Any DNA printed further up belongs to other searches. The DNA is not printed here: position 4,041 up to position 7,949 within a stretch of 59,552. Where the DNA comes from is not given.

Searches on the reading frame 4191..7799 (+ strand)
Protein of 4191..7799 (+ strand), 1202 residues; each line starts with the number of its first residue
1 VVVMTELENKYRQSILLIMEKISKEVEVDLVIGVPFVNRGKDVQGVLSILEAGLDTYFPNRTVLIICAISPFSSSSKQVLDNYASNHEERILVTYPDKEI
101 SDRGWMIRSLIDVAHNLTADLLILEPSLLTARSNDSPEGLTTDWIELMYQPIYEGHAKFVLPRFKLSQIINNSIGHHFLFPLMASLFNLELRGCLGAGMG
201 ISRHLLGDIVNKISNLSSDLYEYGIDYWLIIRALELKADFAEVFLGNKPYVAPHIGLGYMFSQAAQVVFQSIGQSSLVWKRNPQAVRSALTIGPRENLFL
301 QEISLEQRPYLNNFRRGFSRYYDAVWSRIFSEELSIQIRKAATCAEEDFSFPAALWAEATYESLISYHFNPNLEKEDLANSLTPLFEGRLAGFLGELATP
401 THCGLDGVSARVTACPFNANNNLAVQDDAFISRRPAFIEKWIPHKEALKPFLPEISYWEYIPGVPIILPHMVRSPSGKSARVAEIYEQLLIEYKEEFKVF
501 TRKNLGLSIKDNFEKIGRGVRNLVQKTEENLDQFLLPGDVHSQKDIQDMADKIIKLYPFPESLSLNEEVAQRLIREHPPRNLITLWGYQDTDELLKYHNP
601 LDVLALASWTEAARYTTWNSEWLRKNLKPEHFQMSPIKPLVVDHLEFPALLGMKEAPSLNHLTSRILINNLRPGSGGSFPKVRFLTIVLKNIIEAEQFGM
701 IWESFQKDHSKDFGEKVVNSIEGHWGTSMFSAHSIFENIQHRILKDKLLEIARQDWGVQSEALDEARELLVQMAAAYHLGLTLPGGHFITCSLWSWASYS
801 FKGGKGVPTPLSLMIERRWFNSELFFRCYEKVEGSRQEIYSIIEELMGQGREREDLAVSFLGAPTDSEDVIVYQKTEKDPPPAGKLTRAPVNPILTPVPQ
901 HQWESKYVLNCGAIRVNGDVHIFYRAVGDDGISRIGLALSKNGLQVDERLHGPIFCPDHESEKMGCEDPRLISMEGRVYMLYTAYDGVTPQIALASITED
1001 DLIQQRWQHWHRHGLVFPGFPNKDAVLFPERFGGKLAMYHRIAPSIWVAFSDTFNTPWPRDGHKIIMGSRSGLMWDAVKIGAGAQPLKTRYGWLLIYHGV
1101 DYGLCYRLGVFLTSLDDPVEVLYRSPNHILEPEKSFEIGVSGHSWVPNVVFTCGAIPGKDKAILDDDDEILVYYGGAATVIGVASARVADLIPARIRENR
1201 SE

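Call 58: search_protein_families(library=pfam, proteins=[window:4191-7799:+], max_evalue=0.000001)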
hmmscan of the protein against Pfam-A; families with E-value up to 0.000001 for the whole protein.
window:4191-7799:+ (1202 aa): 1 family
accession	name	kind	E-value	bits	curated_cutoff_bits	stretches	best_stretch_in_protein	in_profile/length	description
PF04041.19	Glyco_hydro_130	-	1.5e-47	162.5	26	1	902-1191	35-314/320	beta-1,4-mannooligosaccharide phosphorylase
